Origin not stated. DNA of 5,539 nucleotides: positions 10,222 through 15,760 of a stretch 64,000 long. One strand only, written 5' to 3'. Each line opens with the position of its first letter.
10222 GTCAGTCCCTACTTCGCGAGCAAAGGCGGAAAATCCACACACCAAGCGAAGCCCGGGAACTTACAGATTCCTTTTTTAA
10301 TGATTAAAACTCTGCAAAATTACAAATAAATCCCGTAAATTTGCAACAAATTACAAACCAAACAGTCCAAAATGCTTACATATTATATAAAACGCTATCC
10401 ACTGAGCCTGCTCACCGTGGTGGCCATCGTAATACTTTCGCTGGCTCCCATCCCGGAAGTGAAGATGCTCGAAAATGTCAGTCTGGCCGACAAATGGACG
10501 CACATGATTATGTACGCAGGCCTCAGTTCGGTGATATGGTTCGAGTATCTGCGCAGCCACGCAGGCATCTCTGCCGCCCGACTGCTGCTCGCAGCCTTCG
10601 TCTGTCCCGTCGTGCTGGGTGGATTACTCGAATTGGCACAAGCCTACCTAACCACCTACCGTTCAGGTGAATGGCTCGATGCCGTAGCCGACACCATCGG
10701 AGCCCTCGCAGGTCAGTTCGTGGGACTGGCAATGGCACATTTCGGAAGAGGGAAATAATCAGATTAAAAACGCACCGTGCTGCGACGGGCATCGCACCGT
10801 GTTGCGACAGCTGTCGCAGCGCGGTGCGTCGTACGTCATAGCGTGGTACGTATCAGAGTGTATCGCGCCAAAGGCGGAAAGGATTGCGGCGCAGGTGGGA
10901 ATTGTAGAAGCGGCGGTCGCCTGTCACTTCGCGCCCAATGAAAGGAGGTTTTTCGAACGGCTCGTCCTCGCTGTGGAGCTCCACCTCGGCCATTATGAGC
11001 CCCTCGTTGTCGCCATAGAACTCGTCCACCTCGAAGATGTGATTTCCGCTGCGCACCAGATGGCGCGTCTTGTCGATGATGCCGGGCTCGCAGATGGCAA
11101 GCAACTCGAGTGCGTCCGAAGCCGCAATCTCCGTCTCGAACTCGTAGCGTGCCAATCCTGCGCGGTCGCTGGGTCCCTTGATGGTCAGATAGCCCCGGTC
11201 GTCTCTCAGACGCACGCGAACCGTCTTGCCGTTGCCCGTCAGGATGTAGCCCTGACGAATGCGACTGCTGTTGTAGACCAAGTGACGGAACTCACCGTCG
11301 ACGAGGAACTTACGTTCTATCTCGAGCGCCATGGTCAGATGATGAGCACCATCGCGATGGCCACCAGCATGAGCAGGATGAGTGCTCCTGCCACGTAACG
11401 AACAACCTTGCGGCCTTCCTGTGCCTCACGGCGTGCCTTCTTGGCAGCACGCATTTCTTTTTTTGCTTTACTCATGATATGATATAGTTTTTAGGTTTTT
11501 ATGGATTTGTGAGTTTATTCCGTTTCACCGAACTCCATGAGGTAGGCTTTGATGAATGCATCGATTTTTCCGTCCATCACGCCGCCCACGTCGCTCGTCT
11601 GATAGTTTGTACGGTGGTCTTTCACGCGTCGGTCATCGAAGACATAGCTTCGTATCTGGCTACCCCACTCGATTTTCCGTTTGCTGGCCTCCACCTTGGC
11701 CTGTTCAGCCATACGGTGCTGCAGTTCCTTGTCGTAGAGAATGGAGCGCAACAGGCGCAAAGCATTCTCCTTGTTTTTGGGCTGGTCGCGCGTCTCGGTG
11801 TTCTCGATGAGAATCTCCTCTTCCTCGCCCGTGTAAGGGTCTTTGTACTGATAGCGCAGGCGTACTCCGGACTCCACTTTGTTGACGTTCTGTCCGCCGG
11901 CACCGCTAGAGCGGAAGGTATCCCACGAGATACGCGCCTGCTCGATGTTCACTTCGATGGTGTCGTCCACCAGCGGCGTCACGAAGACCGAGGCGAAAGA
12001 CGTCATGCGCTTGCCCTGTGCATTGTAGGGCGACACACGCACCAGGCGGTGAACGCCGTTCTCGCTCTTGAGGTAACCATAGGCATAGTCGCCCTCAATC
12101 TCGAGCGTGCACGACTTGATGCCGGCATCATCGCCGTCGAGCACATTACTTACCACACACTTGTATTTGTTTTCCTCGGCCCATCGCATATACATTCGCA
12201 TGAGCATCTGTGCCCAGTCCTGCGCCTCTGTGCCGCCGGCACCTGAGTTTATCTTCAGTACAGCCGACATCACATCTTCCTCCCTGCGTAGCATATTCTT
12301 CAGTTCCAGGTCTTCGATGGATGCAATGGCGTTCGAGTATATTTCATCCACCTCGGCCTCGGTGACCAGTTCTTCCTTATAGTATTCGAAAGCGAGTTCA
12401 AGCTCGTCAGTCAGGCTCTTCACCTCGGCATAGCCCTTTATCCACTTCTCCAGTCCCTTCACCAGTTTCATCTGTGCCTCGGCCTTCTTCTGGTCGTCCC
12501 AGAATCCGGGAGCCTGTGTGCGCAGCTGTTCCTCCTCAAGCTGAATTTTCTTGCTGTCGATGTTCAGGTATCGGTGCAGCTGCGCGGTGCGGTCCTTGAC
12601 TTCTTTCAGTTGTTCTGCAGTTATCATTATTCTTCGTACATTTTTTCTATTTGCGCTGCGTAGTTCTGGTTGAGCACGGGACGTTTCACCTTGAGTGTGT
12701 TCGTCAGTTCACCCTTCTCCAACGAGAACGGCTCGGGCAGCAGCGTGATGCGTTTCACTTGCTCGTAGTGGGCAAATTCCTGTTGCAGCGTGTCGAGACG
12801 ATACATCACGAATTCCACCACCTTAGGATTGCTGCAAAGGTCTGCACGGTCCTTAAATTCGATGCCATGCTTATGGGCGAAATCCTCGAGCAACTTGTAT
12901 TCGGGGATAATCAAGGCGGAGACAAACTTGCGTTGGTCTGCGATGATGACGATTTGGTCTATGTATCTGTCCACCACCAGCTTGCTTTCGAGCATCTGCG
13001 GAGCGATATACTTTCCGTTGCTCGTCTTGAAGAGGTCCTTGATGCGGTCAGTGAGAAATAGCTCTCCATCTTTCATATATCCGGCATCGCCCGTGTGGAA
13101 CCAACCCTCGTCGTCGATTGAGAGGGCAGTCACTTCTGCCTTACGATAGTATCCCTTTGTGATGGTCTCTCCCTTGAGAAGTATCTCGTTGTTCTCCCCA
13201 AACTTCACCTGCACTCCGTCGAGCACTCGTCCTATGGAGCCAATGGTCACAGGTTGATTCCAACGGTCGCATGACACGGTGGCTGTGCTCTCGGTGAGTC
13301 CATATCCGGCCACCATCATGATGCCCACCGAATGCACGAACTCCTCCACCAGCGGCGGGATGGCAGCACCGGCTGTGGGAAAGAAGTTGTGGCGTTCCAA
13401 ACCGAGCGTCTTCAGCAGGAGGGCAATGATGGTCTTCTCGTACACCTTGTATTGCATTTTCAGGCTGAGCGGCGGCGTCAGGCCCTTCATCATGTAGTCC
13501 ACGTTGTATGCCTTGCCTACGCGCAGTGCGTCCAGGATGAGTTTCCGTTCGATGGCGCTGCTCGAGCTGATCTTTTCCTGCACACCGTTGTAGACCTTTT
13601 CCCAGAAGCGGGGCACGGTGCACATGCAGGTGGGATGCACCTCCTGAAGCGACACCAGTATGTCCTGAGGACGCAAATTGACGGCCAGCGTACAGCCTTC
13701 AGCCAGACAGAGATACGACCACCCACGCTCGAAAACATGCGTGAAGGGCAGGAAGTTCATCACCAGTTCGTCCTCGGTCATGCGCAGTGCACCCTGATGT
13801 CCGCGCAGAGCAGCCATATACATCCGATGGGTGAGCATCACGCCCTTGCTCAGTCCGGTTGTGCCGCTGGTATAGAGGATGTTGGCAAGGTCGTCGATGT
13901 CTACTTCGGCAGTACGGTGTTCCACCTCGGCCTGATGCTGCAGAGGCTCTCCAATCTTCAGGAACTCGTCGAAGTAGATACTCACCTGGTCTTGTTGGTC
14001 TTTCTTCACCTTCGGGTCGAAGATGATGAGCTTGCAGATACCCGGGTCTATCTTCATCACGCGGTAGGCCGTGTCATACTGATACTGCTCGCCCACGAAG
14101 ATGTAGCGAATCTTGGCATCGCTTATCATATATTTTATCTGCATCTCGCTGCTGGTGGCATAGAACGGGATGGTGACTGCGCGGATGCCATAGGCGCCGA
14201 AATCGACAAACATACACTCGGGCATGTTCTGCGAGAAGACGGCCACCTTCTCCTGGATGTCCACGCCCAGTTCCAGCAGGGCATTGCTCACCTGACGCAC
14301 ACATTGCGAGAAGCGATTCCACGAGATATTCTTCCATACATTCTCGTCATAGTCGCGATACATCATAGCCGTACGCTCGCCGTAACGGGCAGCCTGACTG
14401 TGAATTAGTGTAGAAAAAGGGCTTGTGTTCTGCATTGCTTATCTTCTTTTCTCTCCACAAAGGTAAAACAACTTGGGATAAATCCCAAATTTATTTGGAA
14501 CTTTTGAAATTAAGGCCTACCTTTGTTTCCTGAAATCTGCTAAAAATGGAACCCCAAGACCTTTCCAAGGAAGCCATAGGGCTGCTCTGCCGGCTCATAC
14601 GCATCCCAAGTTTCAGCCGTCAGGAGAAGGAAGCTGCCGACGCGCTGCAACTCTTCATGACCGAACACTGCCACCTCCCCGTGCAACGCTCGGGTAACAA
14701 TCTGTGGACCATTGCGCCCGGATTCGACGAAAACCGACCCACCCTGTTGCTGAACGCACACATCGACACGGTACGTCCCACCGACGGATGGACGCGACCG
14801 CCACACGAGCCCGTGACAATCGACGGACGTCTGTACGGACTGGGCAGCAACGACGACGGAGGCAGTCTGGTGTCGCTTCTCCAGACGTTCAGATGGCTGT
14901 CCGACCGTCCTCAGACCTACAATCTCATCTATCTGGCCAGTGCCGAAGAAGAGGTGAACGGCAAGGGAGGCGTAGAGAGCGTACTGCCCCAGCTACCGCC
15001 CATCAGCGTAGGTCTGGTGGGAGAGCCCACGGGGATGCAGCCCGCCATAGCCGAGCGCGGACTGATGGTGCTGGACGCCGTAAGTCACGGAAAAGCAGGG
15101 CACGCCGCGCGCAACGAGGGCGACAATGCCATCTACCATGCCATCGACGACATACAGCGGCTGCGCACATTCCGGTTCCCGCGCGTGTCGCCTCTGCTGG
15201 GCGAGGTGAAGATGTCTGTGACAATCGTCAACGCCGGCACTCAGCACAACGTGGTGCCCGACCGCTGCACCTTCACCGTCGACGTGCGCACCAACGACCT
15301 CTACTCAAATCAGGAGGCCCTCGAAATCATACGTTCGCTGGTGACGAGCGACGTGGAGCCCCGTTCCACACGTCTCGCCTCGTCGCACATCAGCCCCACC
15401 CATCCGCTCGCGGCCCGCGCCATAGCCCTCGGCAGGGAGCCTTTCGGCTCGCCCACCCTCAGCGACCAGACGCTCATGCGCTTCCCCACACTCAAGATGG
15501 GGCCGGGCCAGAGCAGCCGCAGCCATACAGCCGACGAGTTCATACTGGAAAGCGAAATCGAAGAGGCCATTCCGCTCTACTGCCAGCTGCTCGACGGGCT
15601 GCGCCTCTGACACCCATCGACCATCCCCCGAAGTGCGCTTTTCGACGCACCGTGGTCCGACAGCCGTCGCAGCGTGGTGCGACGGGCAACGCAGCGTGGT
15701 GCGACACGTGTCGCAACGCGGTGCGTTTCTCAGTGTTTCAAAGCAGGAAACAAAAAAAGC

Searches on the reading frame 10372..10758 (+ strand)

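Call 12: search_protein_families(library=pfam, proteins=[window:10372-10758:+])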
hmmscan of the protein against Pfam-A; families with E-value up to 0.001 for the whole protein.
window:10372-10758:+ (128 aa): 1 family
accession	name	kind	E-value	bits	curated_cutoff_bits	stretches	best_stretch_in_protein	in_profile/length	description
PF04892.17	VanZ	-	0.00018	22.5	30.1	1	39-117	56-121/126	VanZ like family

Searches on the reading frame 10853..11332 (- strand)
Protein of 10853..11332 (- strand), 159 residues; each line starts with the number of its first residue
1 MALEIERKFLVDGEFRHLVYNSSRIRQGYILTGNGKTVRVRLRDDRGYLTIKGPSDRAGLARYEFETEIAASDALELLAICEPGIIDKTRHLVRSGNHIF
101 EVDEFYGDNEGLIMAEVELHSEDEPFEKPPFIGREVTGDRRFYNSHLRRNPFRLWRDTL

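Call 12: search_protein_families(library=pfam, proteins=[window:10853-11332:-])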
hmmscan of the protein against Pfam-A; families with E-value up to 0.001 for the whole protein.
window:10853-11332:- (159 aa): 1 family
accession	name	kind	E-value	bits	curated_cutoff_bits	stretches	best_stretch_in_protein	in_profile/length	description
PF01928.26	CYTH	-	2e-13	51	23.2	1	3-143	2-179/179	CYTH domain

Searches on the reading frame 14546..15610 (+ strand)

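Call 12: search_protein_families(library=pfam, proteins=[window:14546-15610:+])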
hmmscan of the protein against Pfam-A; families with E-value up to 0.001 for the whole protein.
window:14546-15610:+ (354 aa): 3 families
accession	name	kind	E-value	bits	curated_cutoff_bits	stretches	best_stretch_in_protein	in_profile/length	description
PF01546.33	Peptidase_M20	-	1.1e-19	71.7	24.6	1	68-349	1-204/206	Peptidase family M20/M25/M40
PF07687.19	M20_dimer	-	1e-15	58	21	1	168-268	1-101/107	Peptidase dimerisation domain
PF04389.22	Peptidase_M28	-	3.8e-05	23.9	21.3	1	62-137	11-68/193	Peptidase family M28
